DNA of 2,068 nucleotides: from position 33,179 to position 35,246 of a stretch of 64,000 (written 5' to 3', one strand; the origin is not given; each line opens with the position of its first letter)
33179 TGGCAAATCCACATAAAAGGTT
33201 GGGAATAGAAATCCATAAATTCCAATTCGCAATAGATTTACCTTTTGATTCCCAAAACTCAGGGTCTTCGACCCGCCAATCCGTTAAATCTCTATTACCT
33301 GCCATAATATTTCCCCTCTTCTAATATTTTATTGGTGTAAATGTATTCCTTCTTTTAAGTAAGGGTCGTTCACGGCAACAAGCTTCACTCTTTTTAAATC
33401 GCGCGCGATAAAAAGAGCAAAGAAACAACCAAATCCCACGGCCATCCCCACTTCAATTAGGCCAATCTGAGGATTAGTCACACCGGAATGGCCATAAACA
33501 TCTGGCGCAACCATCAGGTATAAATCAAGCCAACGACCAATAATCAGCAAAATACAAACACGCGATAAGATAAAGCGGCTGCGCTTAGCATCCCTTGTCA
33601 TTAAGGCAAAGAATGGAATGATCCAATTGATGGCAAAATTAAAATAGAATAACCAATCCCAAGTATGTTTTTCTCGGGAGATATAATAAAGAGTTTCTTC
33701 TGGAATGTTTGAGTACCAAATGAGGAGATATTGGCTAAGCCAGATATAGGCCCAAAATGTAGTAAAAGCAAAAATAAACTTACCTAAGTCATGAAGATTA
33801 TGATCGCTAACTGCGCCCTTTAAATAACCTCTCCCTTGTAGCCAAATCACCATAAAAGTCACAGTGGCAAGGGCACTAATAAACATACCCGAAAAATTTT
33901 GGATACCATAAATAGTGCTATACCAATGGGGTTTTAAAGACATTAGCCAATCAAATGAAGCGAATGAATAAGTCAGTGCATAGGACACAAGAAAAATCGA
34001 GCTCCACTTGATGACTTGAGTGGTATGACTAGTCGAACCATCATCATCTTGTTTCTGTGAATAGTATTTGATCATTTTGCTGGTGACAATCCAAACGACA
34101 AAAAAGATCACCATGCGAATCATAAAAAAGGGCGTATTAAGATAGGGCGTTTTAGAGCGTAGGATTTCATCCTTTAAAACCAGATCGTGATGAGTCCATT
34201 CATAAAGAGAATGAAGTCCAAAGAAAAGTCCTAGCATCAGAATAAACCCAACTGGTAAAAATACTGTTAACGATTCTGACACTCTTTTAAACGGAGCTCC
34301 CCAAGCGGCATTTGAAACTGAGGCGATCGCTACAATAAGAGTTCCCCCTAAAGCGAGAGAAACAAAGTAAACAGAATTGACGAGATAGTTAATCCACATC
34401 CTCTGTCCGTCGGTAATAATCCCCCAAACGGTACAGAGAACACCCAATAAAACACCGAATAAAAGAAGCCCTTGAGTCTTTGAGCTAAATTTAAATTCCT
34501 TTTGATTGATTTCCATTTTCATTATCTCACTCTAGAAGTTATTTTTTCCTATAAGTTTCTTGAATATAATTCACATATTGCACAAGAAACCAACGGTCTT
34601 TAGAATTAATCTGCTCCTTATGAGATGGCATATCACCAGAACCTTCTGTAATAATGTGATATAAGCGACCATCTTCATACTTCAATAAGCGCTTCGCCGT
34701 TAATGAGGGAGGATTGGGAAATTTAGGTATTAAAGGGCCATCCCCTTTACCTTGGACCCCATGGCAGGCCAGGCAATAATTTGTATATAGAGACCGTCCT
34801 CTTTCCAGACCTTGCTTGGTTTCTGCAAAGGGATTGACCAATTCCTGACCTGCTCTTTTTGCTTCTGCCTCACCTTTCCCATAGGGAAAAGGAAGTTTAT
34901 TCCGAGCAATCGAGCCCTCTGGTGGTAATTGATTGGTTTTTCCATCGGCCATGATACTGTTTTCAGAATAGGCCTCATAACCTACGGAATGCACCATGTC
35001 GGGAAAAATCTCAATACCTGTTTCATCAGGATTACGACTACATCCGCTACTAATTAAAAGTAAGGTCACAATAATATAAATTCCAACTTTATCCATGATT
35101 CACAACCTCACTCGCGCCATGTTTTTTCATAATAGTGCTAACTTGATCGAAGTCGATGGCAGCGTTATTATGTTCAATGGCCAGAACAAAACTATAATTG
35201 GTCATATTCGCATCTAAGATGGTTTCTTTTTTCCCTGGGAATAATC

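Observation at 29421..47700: Nitrate reductase and Alternative Complex III joined in one 18-kb, 14-gene unit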

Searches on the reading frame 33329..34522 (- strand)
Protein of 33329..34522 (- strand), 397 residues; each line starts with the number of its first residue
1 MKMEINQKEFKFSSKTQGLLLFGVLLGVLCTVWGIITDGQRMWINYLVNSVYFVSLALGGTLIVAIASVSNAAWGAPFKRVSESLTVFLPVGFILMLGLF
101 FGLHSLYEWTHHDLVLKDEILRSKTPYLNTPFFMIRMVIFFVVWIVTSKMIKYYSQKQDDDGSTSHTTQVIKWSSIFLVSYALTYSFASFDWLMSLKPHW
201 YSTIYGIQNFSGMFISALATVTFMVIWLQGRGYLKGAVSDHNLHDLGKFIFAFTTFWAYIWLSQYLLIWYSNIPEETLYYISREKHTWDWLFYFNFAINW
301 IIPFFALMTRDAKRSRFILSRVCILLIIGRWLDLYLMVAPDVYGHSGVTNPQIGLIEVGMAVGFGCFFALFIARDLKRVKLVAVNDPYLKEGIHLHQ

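Call 4: search_protein_families(library=pfam, proteins=[window:33329-34522:-])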
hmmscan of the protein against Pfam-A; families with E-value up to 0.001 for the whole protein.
window:33329-34522:- (397 aa): 0 families

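Call 6: search_protein_families(library=ncbifam, proteins=[window:33329-34522:-])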
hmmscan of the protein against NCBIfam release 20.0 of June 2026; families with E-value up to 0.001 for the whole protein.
window:33329-34522:- (397 aa): 0 families

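Call 9: search_solved_structures(query=window:33329-34522:-, max_evalue=0.01)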
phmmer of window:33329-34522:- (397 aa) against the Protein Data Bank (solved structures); distinct sequences matched with E-value up to 0.01: 6.
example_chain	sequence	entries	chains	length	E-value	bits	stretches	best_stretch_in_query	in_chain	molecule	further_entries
6f0k_F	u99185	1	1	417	1.2e-66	228.7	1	23-396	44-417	ActF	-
6btm_F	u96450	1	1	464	4.2e-51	177.5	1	41-396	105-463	Alternative Complex III subunit F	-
6lod_F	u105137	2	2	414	4.5e-48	167.5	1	22-386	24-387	Uncharacterized protein ActF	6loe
8k9e_F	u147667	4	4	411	1.2e-42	149.7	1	16-390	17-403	Quinol:cytochrome c oxidoreductase quinone-binding subunit 2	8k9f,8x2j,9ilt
6f0k_C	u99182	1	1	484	4.8e-11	45.6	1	184-384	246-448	Polysulphide reductase NrfD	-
6btm_C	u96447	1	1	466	5.6e-05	25.6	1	184-373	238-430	Alternative Complex III subunit C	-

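Call 15: find_homologous_proteins(query=window:33329-34522:-, max_evalue=1e-20)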
Query window:33329-34522:- (397 aa): 3292 proteins with E <= 1e-20 among 8000 candidates; the best 120 are listed.
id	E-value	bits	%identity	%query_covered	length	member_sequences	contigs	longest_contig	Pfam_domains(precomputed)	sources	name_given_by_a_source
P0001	8.4e-267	903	100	100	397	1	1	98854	-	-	-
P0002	2.6e-211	720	75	99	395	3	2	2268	-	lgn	-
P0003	1.9e-188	645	70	99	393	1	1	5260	-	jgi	jgi:hypothetical protein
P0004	7.9e-187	639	68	99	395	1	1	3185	-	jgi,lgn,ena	-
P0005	2.0e-178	612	66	98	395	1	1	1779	-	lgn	-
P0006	7.9e-168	577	61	99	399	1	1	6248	-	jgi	jgi:hypothetical protein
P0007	7.8e-167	574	61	99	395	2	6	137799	-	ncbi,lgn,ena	-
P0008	2.0e-164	566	61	99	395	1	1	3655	-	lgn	-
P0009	6.8e-164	564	62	94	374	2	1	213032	-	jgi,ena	jgi:hypothetical protein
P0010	9.4e-161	554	60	98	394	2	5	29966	-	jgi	-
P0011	8.9e-160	550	59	99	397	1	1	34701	-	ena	-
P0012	4.5e-158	545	59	98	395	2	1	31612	-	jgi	-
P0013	2.6e-156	539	58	99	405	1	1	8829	-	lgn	-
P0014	1.2e-154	533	58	100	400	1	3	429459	-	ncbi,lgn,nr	ncbi:MAG: hypothetical protein H6622_07990 [Halobacteriovoraceae bacterium]|nr:hypothetical protein 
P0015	2.6e-152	526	56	99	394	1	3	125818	-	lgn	-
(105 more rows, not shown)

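Call 17: find_related_loci(query=A1, collection=genome_contigs, flank=10000)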
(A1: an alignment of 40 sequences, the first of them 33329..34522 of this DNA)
Query A1 (397 aa) in genome_contigs; peptide patterns used: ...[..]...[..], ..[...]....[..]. (x = any residue, [..] = any of these).
600 stretches matched a pattern (row limit reached: there are more); 599 encode a relative of the query (tblastn E <= 1e-3); the best 80 are kept; 80 distinct loci.
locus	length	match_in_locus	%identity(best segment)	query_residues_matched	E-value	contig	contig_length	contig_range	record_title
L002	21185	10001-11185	60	3-397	6e-172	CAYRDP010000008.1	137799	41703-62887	MAG TPA_asm: uncultured Bacteriovoracaceae bacterium isolate SRP200020_co5_21 genome assembly, contig: NODE_137_length_1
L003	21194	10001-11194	46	2-397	1e-112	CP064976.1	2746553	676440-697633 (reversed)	MAG: Deltaproteobacteria bacterium isolate EsbW_18-Q3-R4-48_MAXAC.279_cln chromosome, complete genome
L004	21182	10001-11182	43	1-397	2e-109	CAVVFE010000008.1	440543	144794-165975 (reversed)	MAG: uncultured Bacteriovoracaceae bacterium isolate MFD01721.bin.2.225 genome assembly, contig: contig_67562, whole gen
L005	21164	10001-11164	44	2-393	2e-105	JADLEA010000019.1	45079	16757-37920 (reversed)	MAG: Bacteroidetes bacterium isolate SJ300 c_000000045855, whole genome shotgun sequence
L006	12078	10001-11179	40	3-397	1e-103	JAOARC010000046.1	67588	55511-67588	MAG: Bacteriovoracaceae bacterium isolate McBI.35 contig_182332, whole genome shotgun sequence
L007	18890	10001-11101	42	26-396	6e-103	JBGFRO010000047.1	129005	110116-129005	MAG: Bacteroidota bacterium isolate BA1A45.2019.Bin.33 NODE_196_length_129005_cov_12.330763, whole genome shotgun sequen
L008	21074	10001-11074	45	41-397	8e-103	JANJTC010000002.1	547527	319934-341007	MAG: Bacteriovoracaceae bacterium isolate RX1_metabat.bin.2 RX1_k141_883810, whole genome shotgun sequence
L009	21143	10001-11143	45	8-393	5e-102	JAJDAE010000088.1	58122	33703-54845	MAG: candidate division KSB1 bacterium isolate OFTM177 OFTM177_87, whole genome shotgun sequence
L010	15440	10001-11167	42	4-396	1e-101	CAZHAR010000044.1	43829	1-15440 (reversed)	MAG TPA_asm: uncultured Planctomycetota bacterium isolate binchicken_co248_743 genome assembly, contig: NODE_631_length_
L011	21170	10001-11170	42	7-397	4e-98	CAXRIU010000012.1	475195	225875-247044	MAG: Bacteriovoracaceae bacterium isolate YZ12D_3.8 genome assembly, contig: k141_289004, whole genome shotgun sequence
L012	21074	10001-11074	44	41-397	4e-98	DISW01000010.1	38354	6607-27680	MAG TPA_asm: Bacteriovoracaceae bacterium UBA6200 UBA6200_contig_15714, whole genome shotgun sequence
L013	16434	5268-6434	41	5-396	2e-97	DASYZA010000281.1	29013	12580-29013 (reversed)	MAG TPA_asm: Candidatus Sulfotelmatobacter sp. isolate SMAG_U6350 k141_17053, whole genome shotgun sequence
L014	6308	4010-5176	41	6-397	6e-97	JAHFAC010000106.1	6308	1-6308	MAG: Bacteriovoracaceae bacterium isolate nzgw166 NODE_22726_length_6309_cov_2.580478, whole genome shotgun sequence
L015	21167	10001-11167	41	11-396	3e-97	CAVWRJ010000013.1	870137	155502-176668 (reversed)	MAG: uncultured Acidobacteriota bacterium isolate MFD01213.bin.1.234 genome assembly, contig: contig_4370, whole genome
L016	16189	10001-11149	43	11-397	8e-96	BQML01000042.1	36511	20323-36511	MAG: Bacteroidia bacterium HBSIN02 DNA, sequence042, whole genome shotgun sequence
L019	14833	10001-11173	40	2-396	3e-95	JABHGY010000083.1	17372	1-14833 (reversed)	MAG: Candidatus Neomarinimicrobiota bacterium isolate SI037_bin27 k141_835347, whole genome shotgun sequence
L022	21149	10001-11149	40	7-394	6e-94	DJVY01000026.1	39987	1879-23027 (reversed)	MAG TPA_asm: Bacteroidales bacterium UBA6244 UBA6244_contig_54904, whole genome shotgun sequence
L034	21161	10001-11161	41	8-396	3e-88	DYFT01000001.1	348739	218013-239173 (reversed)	MAG TPA_asm: Ignavibacterium album isolate BE2011_53_18 Afr_mines_BE2011_3_length_348739_cov_7_590870, whole genome shot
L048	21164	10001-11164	37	5-397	2e-84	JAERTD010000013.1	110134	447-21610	MAG: Bacteroidetes bacterium isolate BH23 c_000000000908, whole genome shotgun sequence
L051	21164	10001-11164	40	3-396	8e-84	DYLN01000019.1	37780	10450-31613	MAG TPA_asm: Melioribacter roseus isolate SulCav_AS07-7_2_36_23 SulCav_AS07_7_976_length_37780_cov_10_893466, whole geno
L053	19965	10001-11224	37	2-396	4e-82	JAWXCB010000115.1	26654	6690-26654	MAG: Chitinophagales bacterium isolate MP9P1.11 k99_2601191, whole genome shotgun sequence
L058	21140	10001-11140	38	9-395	2e-80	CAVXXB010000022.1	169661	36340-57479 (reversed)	MAG: Calditrichia bacterium isolate MFD03804.bin.1.47 genome assembly, contig: contig_92249, whole genome shotgun sequen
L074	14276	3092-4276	35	5-396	4e-77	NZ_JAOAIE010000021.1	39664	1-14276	MAG: Ignavibacterium album isolate SKW81 k141_1611969, whole genome shotgun sequence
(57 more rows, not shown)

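Call 34: search_protein_families(library=pfam, proteins=[L053:12327-14138:+, L058:12616-13563:+, L074:5219-6019:+, L074:7682-8302:+, L051:16206-17087:+, L012:2405-3706:+, L019:14153-14833:+, L008:12018-13223:+, L012:18322-18984:+, L007:11363-11920:+], max_evalue=0.0001)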
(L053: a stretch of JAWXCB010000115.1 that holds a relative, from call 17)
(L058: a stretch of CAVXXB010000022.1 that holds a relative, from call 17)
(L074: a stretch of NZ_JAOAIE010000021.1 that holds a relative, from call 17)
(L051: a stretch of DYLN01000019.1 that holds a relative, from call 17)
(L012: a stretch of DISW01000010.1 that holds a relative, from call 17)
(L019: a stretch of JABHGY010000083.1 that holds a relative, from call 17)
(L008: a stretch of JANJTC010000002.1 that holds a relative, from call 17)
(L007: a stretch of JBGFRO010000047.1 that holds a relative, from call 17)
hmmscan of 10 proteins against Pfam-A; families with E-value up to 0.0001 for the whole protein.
L053:12327-14138:+ (603 aa): 1 family
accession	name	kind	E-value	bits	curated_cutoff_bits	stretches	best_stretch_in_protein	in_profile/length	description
PF00115.25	COX1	-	6.9e-142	473.8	34.8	1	40-519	2-436/436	Cytochrome C and Quinol oxidase polypeptide I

L058:12616-13563:+ (315 aa): 5 families
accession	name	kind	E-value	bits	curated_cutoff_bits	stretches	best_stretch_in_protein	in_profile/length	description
PF00116.26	COX2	-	1.2e-19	70.8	22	1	124-192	46-114/120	Cytochrome C oxidase subunit II, periplasmic domain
PF02790.20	COX2_TM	-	1.2e-12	48.3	22.8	1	5-87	4-86/88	Cytochrome C oxidase subunit II, transmembrane domain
PF00034.26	Cytochrom_C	-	2e-10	42.3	21.3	1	222-313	2-89/90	Cytochrome c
PF13442.11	Cytochrome_CBB3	-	2.4e-07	31.4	27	1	222-310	4-68/68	Cytochrome C oxidase, cbb3-type, subunit III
PF02433.20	FixO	-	4.3e-05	23.5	29.6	0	219-243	48-72/219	Cytochrome C oxidase, mono-heme subunit/FixO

L074:5219-6019:+ (266 aa): 1 family
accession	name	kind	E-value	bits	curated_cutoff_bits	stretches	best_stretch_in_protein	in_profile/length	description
PF02630.20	SCO1-SenC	-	2.3e-10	41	22.8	1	44-176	5-133/134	SCO1/SenC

L074:7682-8302:+ (206 aa): 1 family
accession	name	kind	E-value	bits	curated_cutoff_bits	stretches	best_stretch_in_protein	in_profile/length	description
PF00510.24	COX3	-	5.2e-17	63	23.8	1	18-204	76-255/258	Cytochrome c oxidase subunit III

L051:16206-17087:+ (293 aa): 1 family
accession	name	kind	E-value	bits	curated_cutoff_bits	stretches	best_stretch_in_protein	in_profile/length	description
PF01040.23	UbiA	-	5.8e-43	147.4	34.2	1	24-271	2-248/250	UbiA prenyltransferase family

L012:2405-3706:+ (433 aa): 1 family
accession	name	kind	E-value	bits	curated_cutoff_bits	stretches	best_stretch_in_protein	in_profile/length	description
PF13372.12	Alginate_exp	-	4.9e-23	82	25.2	1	119-421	73-391/395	Alginate export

L019:14153-14833:+ (227 aa): 2 families
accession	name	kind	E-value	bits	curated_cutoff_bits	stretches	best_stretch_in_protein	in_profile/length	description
PF04055.27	Radical_SAM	-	1e-29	104.3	29.5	1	41-196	6-164/166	Radical SAM superfamily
PF13353.11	Fer4_12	-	4.3e-09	37.2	22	1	40-143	13-115/137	4Fe-4S single cluster domain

L008:12018-13223:+ (401 aa): 3 families
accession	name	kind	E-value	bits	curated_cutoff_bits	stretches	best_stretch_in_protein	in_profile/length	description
PF03453.22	MoeA_N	-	5.3e-32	111.1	30.8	1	7-162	6-160/160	MoeA N-terminal region (domain I and II)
PF00994.29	MoCF_biosynth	-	9.4e-27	93.9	26.6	1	175-313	1-143/144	Probable molybdopterin binding domain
PF03454.20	MoeA_C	-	1.1e-07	32.3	22.1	1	325-385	1-61/72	MoeA C-terminal region (domain IV)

L012:18322-18984:+ (220 aa): 2 families
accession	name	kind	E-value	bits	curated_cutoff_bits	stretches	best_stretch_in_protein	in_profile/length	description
PF01814.28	Hemerythrin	-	1.4e-22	81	25.3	1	80-216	6-127/127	Hemerythrin HHE cation binding domain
PF04405.19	ScdA_N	-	1e-17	64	32.5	1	5-56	2-53/56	Domain of Unknown function (DUF542)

L007:11363-11920:+ (185 aa): 1 family
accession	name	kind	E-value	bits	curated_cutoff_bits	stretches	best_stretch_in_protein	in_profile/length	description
PF02082.26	Rrf2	-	9.7e-32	110.3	30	1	27-153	2-129/132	Iron-dependent Transcriptional regulator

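Call 55: search_protein_families(library=pfam, alignment_id=A2, max_evalue=0.000001)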
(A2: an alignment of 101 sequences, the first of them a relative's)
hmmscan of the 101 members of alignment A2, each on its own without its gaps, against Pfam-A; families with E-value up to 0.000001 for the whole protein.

A. member 1, L002:15340-16536:+ (398 aa): 1 family
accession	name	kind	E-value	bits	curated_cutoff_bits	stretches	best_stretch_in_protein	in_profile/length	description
PF13372.12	Alginate_exp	-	2e-25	89.8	25.2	1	21-389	4-389/395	Alginate export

B. families by the number of members that match (of 101 scanned): 112 families (the first 25 are shown)
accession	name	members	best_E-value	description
PF01814.28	Hemerythrin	6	2.9e-23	Hemerythrin HHE cation binding domain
PF04055.27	Radical_SAM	5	1.2e-34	Radical SAM superfamily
PF13372.12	Alginate_exp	4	2.1e-33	Alginate export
PF00994.29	MoCF_biosynth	4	1.1e-29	Probable molybdopterin binding domain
PF13353.11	Fer4_12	4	4.3e-09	4Fe-4S single cluster domain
PF00072.30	Response_reg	3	1.1e-63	Response regulator receiver domain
PF12804.13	NTP_transf_3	3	3.6e-33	MobA-like NTP transferase domain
PF06463.18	Mob_synth_C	3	1.5e-31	Molybdenum Cofactor Synthesis C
PF02518.31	HATPase_c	3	8.8e-31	Histidine kinase-, DNA gyrase B-, and HSP90-like ATPase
PF00512.31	HisKA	3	1.4e-24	His Kinase A (phospho-acceptor) domain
PF04405.19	ScdA_N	3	2.7e-22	Domain of Unknown function (DUF542)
PF02335.20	Cytochrom_C552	2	4.3e-179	Cytochrome c552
PF01053.26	Cys_Met_Meta_PP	2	1.9e-93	Cys/Met metabolism PLP-dependent enzyme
PF03453.22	MoeA_N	2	1.1e-40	MoeA N-terminal region (domain I and II)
PF01925.25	TauE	2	9.8e-37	Sulfite exporter TauE/SafE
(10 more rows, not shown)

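Call 65: search_protein_families(library=pfam, proteins=[L015:319-1470:+, L015:1495-2007:+, L015:2233-3138:+, L015:3142-3834:+, L004:362-1789:-, L004:2516-3619:-, L048:11305-12159:+, L022:13238-15619:+, L034:13597-14925:+], max_evalue=0.001)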
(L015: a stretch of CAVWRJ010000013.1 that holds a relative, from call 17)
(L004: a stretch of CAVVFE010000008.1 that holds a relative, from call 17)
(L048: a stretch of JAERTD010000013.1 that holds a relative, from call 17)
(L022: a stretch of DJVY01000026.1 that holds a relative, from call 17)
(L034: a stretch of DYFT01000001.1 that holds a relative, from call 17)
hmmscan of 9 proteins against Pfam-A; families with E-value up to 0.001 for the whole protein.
L015:319-1470:+ (383 aa): 0 families

L015:1495-2007:+ (170 aa): 0 families

L015:2233-3138:+ (301 aa): 2 families
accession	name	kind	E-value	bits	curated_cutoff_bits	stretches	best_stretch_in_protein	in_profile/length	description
PF00034.26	Cytochrom_C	-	3e-13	51.3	21.3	1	66-147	7-87/90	Cytochrome c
PF13442.11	Cytochrome_CBB3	-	1.5e-08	35.3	27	1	59-146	2-68/68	Cytochrome C oxidase, cbb3-type, subunit III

L015:3142-3834:+ (230 aa): 1 family
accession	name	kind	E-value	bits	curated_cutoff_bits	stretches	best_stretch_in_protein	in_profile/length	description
PF02665.19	Nitrate_red_gam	-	1.6e-29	103.5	22.9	1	4-217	2-210/217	Nitrate reductase gamma subunit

L004:362-1789:- (475 aa): 0 families

L004:2516-3619:- (367 aa): 1 family
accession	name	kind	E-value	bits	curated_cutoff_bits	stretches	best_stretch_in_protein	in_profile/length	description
PF08007.18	JmjC_2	-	9.4e-28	96.7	22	1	101-209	2-122/127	JmjC domain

L048:11305-12159:+ (284 aa): 0 families

L022:13238-15619:+ (793 aa): 4 families
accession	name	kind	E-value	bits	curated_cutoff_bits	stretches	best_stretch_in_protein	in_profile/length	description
PF00122.25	E1-E2_ATPase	-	3.1e-40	138.1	28.1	1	303-473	4-176/181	E1-E2 ATPase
PF00702.32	Hydrolase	-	1.1e-20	75.3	26.4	1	495-691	2-187/191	haloacid dehalogenase-like hydrolase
PF12156.14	ATPase-cat_bd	-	3.8e-11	44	27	1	5-77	2-82/86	Putative metal-binding domain of cation transport ATPase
PF00403.32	HMA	-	0.00031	21.5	24.8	1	89-146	2-59/62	Heavy-metal-associated domain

L034:13597-14925:+ (442 aa): 2 families
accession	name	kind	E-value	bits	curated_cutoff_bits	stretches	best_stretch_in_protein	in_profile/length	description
PF01053.26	Cys_Met_Meta_PP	-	2e-93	313.5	27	1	36-440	15-381/381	Cys/Met metabolism PLP-dependent enzyme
PF00155.27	Aminotran_1_2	-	0.00012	21.8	19.7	1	104-203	66-179/361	Aminotransferase class I and II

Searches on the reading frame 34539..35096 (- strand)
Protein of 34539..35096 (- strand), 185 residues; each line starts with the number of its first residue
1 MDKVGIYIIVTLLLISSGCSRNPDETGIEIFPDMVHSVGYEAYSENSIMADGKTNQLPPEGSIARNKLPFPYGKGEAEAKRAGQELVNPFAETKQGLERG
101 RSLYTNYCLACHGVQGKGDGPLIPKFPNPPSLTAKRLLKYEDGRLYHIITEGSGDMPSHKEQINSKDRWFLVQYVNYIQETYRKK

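Call 4: search_protein_families(library=pfam, proteins=[window:34539-35096:-])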
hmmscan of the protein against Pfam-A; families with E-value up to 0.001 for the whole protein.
window:34539-35096:- (185 aa): 2 families
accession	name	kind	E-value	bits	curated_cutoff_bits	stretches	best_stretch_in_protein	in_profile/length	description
PF13442.11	Cytochrome_CBB3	-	5.3e-13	49.5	27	1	97-175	3-68/68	Cytochrome C oxidase, cbb3-type, subunit III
PF00034.26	Cytochrom_C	-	7.9e-08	34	21.3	1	98-176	2-87/90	Cytochrome c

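Call 6: search_protein_families(library=ncbifam, proteins=[window:34539-35096:-])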
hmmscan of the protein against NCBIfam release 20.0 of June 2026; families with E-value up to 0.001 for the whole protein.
window:34539-35096:- (185 aa): 7 families
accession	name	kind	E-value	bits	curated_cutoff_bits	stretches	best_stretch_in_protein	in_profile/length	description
NF011054.0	PRK14486.1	equivalog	1e-08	35.1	447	1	82-179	200-291/294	putative bifunctional cbb3-type cytochrome c oxidase subunit II/cytochrome c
NF050122.1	bc1_QcrC_actin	exception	5.5e-06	25.9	200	0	92-119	36-65/253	cytochrome bc1 complex diheme cytochrome c subunit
NF033864.1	cytochrome579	equivalog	0.00014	21.6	280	1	82-158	34-114/179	cytochrome 579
NF045774.1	cytochro_C551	exception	0.00016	21.6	118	0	91-166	33-97/110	cytochrome c551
TIGR04494.1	c550_PedF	equivalog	0.00016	21.6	122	1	86-176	39-128/133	cytochrome c-550 PedF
NF045773.1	cytochro_C550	exception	0.00024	21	125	1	81-162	35-105/118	cytochrome c550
TIGR00782.1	ccoP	equivalog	0.00024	20.5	179.95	1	94-178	200-281/285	cytochrome-c oxidase, cbb3-type subunit III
